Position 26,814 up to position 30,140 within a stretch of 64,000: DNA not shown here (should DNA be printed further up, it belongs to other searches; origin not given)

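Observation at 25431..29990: Compact ABC-transporter-dependent glycan module: wzm, wzt and a GT2 / coiled-coil / GT2 / GT2 megasynthase (candidate ruler-type polymerase)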

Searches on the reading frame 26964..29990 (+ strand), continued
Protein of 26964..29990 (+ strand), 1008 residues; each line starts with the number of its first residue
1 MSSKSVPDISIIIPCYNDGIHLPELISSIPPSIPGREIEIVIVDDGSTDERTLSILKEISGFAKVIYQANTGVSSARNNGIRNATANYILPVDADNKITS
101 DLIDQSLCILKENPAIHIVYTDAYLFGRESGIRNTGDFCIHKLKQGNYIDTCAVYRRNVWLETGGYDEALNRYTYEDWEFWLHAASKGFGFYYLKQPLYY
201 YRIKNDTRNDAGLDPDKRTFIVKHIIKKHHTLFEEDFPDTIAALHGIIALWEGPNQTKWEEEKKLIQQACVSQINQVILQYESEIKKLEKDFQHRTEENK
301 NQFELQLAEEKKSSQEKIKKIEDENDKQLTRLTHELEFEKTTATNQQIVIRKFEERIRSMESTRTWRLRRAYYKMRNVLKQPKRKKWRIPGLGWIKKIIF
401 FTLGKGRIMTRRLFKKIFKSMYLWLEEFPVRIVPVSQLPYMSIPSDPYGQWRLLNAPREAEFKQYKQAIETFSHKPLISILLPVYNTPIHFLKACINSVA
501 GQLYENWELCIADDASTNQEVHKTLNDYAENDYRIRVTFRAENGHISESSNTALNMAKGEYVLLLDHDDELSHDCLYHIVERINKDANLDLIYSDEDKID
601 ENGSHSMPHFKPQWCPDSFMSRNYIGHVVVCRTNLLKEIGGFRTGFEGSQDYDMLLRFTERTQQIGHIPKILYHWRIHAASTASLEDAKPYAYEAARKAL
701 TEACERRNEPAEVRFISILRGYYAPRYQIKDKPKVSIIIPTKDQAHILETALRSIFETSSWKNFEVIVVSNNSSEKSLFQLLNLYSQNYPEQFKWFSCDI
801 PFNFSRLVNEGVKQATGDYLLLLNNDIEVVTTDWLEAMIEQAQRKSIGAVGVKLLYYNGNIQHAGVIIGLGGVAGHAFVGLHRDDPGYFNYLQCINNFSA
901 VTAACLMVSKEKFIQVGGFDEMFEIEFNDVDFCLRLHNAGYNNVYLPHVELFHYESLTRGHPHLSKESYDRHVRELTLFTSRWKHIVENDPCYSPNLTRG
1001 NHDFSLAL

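Call 52: search_protein_families(library=pfam, proteins=[L027:5983-8718:+, L027:4618-5979:+, L017:1203-4679:+, L021:4750-8319:+, L026:4996-8280:+, L044:3832-7722:+, L020:1309-4869:+, L064:5293-8349:+], max_evalue=0.001)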
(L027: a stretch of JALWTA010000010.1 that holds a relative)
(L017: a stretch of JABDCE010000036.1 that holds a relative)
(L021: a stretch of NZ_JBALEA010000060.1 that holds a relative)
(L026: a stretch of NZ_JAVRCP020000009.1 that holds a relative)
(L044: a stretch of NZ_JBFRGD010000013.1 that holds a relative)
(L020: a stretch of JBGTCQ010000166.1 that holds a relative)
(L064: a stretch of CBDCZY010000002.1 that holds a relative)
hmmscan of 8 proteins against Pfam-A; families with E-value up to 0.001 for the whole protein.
L027:5983-8718:+ (912 aa): 6 families
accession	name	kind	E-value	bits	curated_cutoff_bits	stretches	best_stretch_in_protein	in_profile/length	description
PF00535.33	Glycos_transf_2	-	9.4e-76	253.8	23.3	3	9-120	1-113/168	Glycosyl transferase family 2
PF10111.15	Glyco_tranf_2_2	-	7.3e-32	111.4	27.3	3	9-199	1-216/276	Glycosyltransferase like family 2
PF13641.12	Glyco_tranf_2_3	-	5.7e-25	89.1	27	2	633-855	2-212/230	Glycosyltransferase like family 2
PF13632.12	Glyco_trans_2_3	-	3e-11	43.9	27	0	796-858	67-125/198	Glycosyl transferase family group 2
PF02709.20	Glyco_transf_7C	-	6.9e-05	22.9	23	0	154-195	25-67/78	N-terminal domain of galactosyltransferase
PF05278.17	PEARLI-4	-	8.2e-05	22.8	29.9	1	248-302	164-218/234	Arabidopsis phospholipase-like protein (PEARLI 4)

L027:4618-5979:+ (454 aa): 4 families
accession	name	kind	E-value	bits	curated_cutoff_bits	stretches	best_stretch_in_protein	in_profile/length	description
PF00005.33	ABC_tran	-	1.8e-24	87.3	25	1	55-186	2-136/137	ABC transporter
PF14524.12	Wzt_C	-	2.9e-15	56.9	30.4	1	301-438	4-140/143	Wzt C-terminal domain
PF13555.12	AAA_29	-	1.4e-06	28.3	27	1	52-98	10-55/61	P-loop containing region of AAA domain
PF13476.12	AAA_23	-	3.6e-05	24.9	27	1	51-95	7-50/201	AAA domain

L017:1203-4679:+ (1159 aa): 6 families
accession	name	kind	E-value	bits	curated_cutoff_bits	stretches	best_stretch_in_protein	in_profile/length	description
PF00535.33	Glycos_transf_2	-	8.4e-49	166.2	23.3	2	630-744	1-115/168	Glycosyl transferase family 2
PF13641.12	Glyco_tranf_2_3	-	9.8e-18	65.4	27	1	882-1121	1-224/230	Glycosyltransferase like family 2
PF10111.15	Glyco_tranf_2_2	-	1.7e-14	54.4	27.3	2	886-1105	1-218/276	Glycosyltransferase like family 2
PF13632.12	Glyco_trans_2_3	-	4.7e-08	33.5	27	1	1022-1106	39-127/198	Glycosyl transferase family group 2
PF13712.12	Glyco_tranf_2_5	-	0.00046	20.4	27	0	955-1002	43-91/210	Glycosyltransferase like family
PF02709.20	Glyco_transf_7C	-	0.00077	19.5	23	0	1044-1090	13-60/78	N-terminal domain of galactosyltransferase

L021:4750-8319:+ (1190 aa): 7 families
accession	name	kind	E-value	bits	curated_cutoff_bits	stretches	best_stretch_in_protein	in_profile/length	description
PF00535.33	Glycos_transf_2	-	2.6e-51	174.3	23.3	2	662-821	1-166/168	Glycosyl transferase family 2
PF04230.19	PS_pyruv_trans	-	9.7e-27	95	25.3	1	26-324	1-276/280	Polysaccharide pyruvyl transferase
PF13641.12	Glyco_tranf_2_3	-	2.3e-20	74.1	27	2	918-1141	3-216/230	Glycosyltransferase like family 2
PF10111.15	Glyco_tranf_2_2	-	7.7e-18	65.4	27.3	2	937-1135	18-214/276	Glycosyltransferase like family 2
PF13632.12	Glyco_trans_2_3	-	1.6e-09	38.3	27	0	1044-1143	31-128/198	Glycosyl transferase family group 2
PF13712.12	Glyco_tranf_2_5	-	0.00029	21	27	1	986-1133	40-183/210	Glycosyltransferase like family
PF13506.12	Glyco_transf_21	-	0.00074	19.5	21.7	0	989-1133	18-151/174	Glycosyl transferase family 21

L026:4996-8280:+ (1095 aa): 6 families
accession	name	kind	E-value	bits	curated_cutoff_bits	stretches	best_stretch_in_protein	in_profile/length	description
PF00535.33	Glycos_transf_2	-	3.3e-51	174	23.3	2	567-724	1-164/168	Glycosyl transferase family 2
PF10111.15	Glyco_tranf_2_2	-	1.2e-19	71.3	27.3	2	840-1043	16-218/276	Glycosyltransferase like family 2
PF13641.12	Glyco_tranf_2_3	-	2.2e-19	70.8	27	2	823-1046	3-216/230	Glycosyltransferase like family 2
PF13632.12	Glyco_trans_2_3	-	1.2e-07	32.2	27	0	649-768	1-127/198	Glycosyl transferase family group 2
PF13469.12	Sulfotransfer_3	-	3.1e-07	31.3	27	1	15-193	3-200/216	Sulfotransferase family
PF13712.12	Glyco_tranf_2_5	-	7e-05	23.1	27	1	891-1036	40-181/210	Glycosyltransferase like family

L044:3832-7722:+ (1297 aa): 4 families
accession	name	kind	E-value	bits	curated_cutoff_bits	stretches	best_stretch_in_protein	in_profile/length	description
PF00535.33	Glycos_transf_2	-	1.8e-43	148.8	23.3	2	765-922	1-164/168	Glycosyl transferase family 2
PF10111.15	Glyco_tranf_2_2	-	2.8e-13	50.4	27.3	2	1023-1230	2-206/276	Glycosyltransferase like family 2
PF13641.12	Glyco_tranf_2_3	-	1.8e-10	41.6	27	1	1019-1244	1-216/230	Glycosyltransferase like family 2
PF13632.12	Glyco_trans_2_3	-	5.4e-05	23.5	27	0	1181-1246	66-128/198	Glycosyl transferase family group 2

L020:1309-4869:+ (1187 aa): 15 families
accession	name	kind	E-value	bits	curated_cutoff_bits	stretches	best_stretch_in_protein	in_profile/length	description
PF00535.33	Glycos_transf_2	-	2.7e-51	174.3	23.3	2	659-817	1-165/168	Glycosyl transferase family 2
PF13489.12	Methyltransf_23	-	1e-22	81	27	1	35-183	21-159/164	Methyltransferase domain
PF13641.12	Glyco_tranf_2_3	-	9.5e-20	72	27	2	915-1138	3-216/230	Glycosyltransferase like family 2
PF10111.15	Glyco_tranf_2_2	-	1.2e-19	71.3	27.3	2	917-1136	2-219/276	Glycosyltransferase like family 2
PF08241.18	Methyltransf_11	-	7.3e-14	52.6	21.2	1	41-131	1-92/95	Methyltransferase domain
PF07021.18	MetW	-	2.1e-13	50.8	21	1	29-156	6-130/193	Methionine biosynthesis protein MetW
PF08242.18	Methyltransf_12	-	5.4e-12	46.7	30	1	41-127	1-93/98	Methyltransferase domain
PF13847.12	Methyltransf_31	-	2.6e-11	43.9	27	1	36-138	3-113/145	Methyltransferase domain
PF13649.12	Methyltransf_25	-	1e-10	42.6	27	1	40-126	1-93/97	Methyltransferase domain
PF13632.12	Glyco_trans_2_3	-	5.1e-09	36.7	27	1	1039-1141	29-129/198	Glycosyl transferase family group 2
PF13712.12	Glyco_tranf_2_5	-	4.4e-07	30.3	27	1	983-1129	40-182/210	Glycosyltransferase like family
PF01728.25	FtsJ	-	1.2e-05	25.7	24.1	1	28-189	13-160/181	FtsJ-like methyltransferase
PF01496.24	V_ATPase_I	-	4.1e-05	22.2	30.7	1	237-416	13-189/815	V-type ATPase 116kDa subunit family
PF13506.12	Glyco_transf_21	-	0.00015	21.7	21.7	1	983-1151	16-172/174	Glycosyl transferase family 21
PF05401.17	NodS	-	0.00043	20.6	24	1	9-126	16-133/201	Nodulation protein S (NodS)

L064:5293-8349:+ (1019 aa): 14 families
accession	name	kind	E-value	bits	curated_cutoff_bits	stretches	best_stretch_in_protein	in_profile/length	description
PF00535.33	Glycos_transf_2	-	6.4e-47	160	23.3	2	485-643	3-167/168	Glycosyl transferase family 2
PF13489.12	Methyltransf_23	-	6.4e-21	75.2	27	1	59-213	17-160/164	Methyltransferase domain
PF13641.12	Glyco_tranf_2_3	-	2.9e-18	67.2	27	2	741-962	3-215/230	Glycosyltransferase like family 2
PF08242.18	Methyltransf_12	-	1.2e-17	64.9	30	1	69-161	1-98/98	Methyltransferase domain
PF08241.18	Methyltransf_11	-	1.1e-16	61.7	21.2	1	69-162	1-94/95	Methyltransferase domain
PF13847.12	Methyltransf_31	-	1.5e-16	60.8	27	1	62-167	1-113/145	Methyltransferase domain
PF13649.12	Methyltransf_25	-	9.3e-14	52.3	27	1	68-159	1-97/97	Methyltransferase domain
PF10111.15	Glyco_tranf_2_2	-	3.8e-13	50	27.3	0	742-845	1-105/276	Glycosyltransferase like family 2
PF07021.18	MetW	-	9.7e-11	42.1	21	1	58-179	7-123/193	Methionine biosynthesis protein MetW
PF05401.17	NodS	-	1.2e-06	28.9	24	1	64-153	43-131/201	Nodulation protein S (NodS)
PF01728.25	FtsJ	-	1.3e-05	25.6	24.1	1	62-134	19-97/181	FtsJ-like methyltransferase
PF05667.16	CCDC22_CC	-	0.00024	20.8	39.2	1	294-373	218-300/477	CCDC22 protein coiled-coil region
PF08003.17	Methyltransf_9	-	0.00025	20.6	23.8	1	65-162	116-216/315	Protein of unknown function (DUF1698)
PF13632.12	Glyco_trans_2_3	-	0.00089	19.6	27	0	908-962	75-125/198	Glycosyl transferase family group 2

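Call 58: search_protein_families(library=pfam, proteins=[L027:37-1455:+, L027:1514-2371:+, L027:2379-3749:-, L027:3860-4651:+, L027:8832-10520:+, L027:10709-12556:+, L027:12562-13518:+, L027:13519-14607:+], max_evalue=0.001)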
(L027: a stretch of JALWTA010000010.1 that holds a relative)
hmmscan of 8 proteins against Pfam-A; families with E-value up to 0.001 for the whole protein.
L027:37-1455:+ (472 aa): 10 families
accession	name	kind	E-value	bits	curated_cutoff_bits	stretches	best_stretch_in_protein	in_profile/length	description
PF02719.21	Polysacc_synt_2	-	3.6e-119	397.8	20.2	1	155-429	1-291/293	Polysaccharide biosynthesis protein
PF01370.27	Epimerase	-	1.6e-19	70.7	20.9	1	155-359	1-224/240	NAD dependent epimerase/dehydratase family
PF04321.23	RmlD_sub_bind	-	1.7e-12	47.5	27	1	154-319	2-156/287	RmlD substrate binding domain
PF16363.11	GDP_Man_Dehyd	-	4.8e-12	46.4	27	1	156-276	1-130/332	GDP-mannose 4,6 dehydratase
PF01073.25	3Beta_HSD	-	3.3e-11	43.2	22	1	156-281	1-122/280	3-beta hydroxysteroid dehydrogenase/isomerase family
PF08659.16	KR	-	1.1e-07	32.4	22.6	1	155-274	3-135/180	KR domain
PF00106.31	adh_short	-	1.6e-07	31.4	26.6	1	153-224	1-72/195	short chain dehydrogenase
PF13460.12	NAD_binding_10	-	2e-05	25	27.2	1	159-280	1-103/184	NAD(P)H-binding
PF03435.24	Sacchrp_dh_NADP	-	0.00041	21.1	25.1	0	155-242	1-87/129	Saccharopine dehydrogenase NADP binding domain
PF00899.27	ThiF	-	0.00047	19.8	28.1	1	150-203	18-71/238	ThiF family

L027:1514-2371:+ (285 aa): 2 families
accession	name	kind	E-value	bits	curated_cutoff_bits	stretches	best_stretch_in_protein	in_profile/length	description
PF02706.20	Wzz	-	4e-15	56.3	25.5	1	12-74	1-66/91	Chain length determinant protein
PF13807.11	GNVR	-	1.1e-07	32.1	27.7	1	230-272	37-79/82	G-rich domain on putative tyrosine kinase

L027:2379-3749:- (456 aa): 1 family
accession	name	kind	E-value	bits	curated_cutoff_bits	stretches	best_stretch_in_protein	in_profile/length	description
PF04932.20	Wzy_C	-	0.00023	21.4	31.7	1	252-385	3-149/149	O-Antigen ligase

L027:3860-4651:+ (263 aa): 1 family
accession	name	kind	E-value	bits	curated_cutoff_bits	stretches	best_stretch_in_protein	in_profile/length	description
PF01061.29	ABC2_membrane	-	8.3e-19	68.4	26.9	1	14-221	2-210/211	ABC-2 type transporter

L027:8832-10520:+ (562 aa): 2 families
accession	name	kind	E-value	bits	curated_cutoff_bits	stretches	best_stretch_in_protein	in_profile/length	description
PF13204.13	Apiosidase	-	2.4e-65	221.7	26.5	1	103-428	2-319/320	Apiosidase-like, catalytic domain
PF16586.11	DUF5060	-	4.4e-10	40.1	27.2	1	18-71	15-69/70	Domain of unknown function (DUF5060)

L027:10709-12556:+ (615 aa): 0 families

L027:12562-13518:+ (318 aa): 1 family
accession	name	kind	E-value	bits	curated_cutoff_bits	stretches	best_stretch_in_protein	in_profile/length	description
PF00535.33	Glycos_transf_2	-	5.2e-22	79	23.3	1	9-165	4-162/168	Glycosyl transferase family 2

L027:13519-14607:+ (362 aa): 4 families
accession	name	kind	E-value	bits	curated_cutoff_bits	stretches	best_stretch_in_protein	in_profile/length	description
PF00534.26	Glycos_transf_1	-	7.7e-18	65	26.4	1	163-326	9-169/172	Glycosyl transferases group 1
PF13692.12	Glyco_trans_1_4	-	4.3e-13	50.2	27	1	170-313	2-140/142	Glycosyl transferases group 1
PF13524.12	Glyco_trans_1_2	-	9.9e-07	29.2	25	1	222-327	24-126/144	Glycosyl transferase-like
PF13439.12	Glyco_transf_4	-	2.6e-05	24.7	28.5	1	12-155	32-168/170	Glycosyltransferase Family 4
